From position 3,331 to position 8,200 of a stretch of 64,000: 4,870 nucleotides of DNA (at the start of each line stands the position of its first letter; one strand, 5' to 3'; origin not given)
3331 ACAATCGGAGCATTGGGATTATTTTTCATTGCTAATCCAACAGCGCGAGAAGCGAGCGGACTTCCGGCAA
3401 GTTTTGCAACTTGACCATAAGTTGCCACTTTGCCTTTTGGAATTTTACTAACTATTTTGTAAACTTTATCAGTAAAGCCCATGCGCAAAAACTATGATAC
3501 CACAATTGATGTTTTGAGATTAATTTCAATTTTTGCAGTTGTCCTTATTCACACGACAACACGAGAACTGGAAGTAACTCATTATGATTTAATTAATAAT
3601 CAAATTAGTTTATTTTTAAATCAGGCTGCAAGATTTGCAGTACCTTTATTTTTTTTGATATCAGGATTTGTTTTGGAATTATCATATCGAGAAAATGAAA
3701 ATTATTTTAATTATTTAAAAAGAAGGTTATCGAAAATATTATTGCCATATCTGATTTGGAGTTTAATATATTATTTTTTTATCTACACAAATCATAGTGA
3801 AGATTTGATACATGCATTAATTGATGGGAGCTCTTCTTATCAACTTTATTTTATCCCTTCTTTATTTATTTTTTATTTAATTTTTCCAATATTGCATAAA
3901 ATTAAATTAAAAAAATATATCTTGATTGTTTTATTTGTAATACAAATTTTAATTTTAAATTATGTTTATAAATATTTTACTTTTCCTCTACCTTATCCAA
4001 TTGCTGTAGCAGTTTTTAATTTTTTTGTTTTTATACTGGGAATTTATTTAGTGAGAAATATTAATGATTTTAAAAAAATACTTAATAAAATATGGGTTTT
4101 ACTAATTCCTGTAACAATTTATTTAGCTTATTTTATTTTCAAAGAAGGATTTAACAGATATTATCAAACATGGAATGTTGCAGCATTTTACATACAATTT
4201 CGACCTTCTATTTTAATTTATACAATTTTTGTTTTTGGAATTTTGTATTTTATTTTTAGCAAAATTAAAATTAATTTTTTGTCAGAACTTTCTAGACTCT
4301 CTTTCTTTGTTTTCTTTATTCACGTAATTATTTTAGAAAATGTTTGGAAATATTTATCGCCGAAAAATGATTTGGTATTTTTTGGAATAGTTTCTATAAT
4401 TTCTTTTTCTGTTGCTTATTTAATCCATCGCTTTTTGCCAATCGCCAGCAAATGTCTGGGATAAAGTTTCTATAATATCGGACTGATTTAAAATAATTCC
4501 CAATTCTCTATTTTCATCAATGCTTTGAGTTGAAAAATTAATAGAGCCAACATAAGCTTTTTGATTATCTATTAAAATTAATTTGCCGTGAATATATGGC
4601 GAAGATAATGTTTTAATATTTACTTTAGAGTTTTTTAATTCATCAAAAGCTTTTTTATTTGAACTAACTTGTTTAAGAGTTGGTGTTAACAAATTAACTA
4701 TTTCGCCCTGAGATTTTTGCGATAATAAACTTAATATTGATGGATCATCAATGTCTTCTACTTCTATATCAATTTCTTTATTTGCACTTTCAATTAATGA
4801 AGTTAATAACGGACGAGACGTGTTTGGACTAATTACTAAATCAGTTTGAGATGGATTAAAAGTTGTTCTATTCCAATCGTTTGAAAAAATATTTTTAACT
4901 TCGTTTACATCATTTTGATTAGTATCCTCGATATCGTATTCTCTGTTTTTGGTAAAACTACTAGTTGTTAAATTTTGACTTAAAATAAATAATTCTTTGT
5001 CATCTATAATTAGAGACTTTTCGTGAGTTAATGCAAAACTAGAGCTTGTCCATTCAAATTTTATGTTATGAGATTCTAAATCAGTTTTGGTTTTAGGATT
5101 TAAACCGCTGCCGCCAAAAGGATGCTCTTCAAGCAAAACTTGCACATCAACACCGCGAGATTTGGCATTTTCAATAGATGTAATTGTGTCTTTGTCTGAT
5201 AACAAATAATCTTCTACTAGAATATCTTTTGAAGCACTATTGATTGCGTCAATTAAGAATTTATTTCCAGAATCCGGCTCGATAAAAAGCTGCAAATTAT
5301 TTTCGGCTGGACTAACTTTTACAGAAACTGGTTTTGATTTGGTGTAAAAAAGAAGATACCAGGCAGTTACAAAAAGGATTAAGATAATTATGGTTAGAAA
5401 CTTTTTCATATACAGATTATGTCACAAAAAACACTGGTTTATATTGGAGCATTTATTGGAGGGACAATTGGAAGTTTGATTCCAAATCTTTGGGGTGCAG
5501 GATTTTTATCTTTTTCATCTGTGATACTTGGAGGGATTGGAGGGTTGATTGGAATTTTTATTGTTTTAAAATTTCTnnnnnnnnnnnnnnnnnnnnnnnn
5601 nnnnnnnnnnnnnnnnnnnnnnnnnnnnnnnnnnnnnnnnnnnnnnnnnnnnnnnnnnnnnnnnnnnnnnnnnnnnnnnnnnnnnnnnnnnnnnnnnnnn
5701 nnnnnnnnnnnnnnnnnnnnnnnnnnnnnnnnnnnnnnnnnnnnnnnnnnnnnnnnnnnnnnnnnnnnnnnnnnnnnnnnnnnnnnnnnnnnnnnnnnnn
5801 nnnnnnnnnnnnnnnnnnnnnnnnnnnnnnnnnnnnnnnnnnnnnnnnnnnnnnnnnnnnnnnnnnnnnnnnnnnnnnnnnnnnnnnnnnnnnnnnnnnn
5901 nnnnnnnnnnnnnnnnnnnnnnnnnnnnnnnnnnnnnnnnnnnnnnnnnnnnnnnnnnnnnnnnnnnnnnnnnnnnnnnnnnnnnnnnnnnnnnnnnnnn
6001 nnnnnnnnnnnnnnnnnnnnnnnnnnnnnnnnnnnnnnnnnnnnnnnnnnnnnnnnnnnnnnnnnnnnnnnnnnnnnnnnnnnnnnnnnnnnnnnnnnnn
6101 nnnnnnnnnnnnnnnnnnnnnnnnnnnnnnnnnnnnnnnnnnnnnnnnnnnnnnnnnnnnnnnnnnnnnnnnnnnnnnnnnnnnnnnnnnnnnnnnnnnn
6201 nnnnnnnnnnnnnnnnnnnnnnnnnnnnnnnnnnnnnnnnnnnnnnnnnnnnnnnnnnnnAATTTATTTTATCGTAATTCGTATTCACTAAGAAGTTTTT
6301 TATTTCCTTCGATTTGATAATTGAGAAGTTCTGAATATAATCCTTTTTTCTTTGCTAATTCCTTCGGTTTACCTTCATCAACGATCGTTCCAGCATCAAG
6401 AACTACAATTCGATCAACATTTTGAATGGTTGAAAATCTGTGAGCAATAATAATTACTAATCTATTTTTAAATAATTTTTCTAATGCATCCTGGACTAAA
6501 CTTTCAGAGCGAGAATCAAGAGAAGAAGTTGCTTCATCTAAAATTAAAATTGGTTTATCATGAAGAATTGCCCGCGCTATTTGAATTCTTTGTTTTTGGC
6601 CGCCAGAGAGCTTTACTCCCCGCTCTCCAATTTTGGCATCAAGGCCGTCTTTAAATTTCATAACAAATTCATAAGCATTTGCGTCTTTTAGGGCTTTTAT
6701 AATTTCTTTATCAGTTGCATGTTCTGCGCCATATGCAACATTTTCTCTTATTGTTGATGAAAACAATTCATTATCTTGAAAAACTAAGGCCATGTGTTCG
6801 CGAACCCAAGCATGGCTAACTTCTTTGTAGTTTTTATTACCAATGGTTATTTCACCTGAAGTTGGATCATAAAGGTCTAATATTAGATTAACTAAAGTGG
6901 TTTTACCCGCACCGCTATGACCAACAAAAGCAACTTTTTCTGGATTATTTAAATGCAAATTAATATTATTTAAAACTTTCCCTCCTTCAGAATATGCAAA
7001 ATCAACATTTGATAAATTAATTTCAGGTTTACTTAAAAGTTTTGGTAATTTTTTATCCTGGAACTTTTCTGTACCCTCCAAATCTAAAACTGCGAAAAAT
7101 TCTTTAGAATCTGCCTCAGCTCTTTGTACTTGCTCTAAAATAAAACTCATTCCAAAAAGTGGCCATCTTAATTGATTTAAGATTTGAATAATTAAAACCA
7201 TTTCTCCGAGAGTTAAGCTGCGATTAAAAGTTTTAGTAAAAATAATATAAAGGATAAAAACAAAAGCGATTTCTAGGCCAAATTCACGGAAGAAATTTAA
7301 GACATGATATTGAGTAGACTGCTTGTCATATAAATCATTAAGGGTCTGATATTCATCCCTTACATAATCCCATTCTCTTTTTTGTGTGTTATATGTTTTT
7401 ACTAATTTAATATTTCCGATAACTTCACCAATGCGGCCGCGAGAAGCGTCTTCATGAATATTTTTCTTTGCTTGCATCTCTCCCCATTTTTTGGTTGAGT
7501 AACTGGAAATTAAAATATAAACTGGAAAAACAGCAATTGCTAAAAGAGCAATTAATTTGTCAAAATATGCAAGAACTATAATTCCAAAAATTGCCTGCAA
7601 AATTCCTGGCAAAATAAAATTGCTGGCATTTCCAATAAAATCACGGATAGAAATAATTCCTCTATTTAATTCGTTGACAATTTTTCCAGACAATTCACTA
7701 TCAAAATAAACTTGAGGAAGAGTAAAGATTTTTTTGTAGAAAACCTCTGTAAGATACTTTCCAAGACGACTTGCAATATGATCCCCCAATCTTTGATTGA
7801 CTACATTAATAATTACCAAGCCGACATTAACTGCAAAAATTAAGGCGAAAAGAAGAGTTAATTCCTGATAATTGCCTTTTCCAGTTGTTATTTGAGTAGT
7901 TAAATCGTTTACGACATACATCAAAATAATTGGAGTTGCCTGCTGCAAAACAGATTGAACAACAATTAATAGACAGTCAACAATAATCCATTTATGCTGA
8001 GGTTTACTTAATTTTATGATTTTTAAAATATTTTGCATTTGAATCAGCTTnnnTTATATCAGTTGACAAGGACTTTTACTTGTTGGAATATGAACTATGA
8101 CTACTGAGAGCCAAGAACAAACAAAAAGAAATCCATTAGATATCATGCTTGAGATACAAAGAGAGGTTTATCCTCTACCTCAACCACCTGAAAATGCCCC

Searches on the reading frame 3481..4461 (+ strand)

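Call 107: search_protein_families(library=pfam, proteins=[window:3481-4461:+], max_evalue=0.0001)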
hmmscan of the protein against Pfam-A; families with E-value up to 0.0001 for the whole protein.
window:3481-4461:+ (327 aa): 1 family
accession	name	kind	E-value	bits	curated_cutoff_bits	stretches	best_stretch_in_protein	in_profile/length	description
PF01757.29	Acyl_transf_3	-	1.1e-40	140.1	31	1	9-316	4-325/326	Acyltransferase domain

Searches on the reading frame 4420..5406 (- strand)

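Call 107: search_protein_families(library=pfam, proteins=[window:4420-5406:-], max_evalue=0.0001)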
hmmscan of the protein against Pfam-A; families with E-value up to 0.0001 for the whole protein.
window:4420-5406:- (328 aa): 4 families
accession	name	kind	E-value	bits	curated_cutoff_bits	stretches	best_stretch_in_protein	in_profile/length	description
PF13091.12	PLDc_2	-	8.2e-42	142.6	27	2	51-178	1-132/132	PLD-like domain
PF11495.14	Regulator_TrmB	-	1.2e-05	25.1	22.2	0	199-327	13-133/233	Archaeal transcriptional regulator TrmB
PF00614.28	PLDc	-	4.7e-05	23.7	21.9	0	273-291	6-24/28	Phospholipase D Active site motif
PF09565.16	RE_NgoFVII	-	6.5e-05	22.7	23.8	0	253-316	73-142/162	NgoFVII restriction endonuclease N-terminal PLD domain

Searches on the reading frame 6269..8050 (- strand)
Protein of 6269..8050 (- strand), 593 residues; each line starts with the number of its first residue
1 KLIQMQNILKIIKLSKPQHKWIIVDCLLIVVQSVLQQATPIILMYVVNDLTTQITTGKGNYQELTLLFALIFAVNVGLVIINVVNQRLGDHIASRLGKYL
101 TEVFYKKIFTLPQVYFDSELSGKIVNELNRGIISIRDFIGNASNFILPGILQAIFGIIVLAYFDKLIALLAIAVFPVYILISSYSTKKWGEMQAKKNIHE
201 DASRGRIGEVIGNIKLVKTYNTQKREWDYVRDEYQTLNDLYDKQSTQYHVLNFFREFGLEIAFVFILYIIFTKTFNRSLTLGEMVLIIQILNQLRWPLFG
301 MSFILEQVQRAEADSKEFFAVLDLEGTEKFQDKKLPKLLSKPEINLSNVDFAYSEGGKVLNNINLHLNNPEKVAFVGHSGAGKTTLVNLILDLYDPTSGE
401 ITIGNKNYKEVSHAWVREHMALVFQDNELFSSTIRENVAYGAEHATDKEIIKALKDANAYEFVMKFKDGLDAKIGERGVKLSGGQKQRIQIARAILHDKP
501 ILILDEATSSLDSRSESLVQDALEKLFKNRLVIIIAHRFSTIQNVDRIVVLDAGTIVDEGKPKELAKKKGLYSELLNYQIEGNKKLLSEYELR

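Call 107: search_protein_families(library=pfam, proteins=[window:6269-8050:-], max_evalue=0.0001)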
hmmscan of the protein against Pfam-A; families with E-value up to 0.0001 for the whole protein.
window:6269-8050:- (593 aa): 4 families
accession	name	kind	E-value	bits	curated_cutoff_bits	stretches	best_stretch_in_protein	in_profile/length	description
PF00005.33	ABC_tran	-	8.3e-34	117.6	25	1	360-509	1-137/137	ABC transporter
PF00664.28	ABC_membrane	-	1.5e-31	110.6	28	1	23-298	2-274/274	ABC transporter transmembrane region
PF02463.25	SMC_N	-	1.6e-08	34.7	40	1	246-550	119-210/220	RecF/RecN/SMC N terminal domain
PF03193.22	RsgA_GTPase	-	9.7e-05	22.7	30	0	354-395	91-131/174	RsgA GTPase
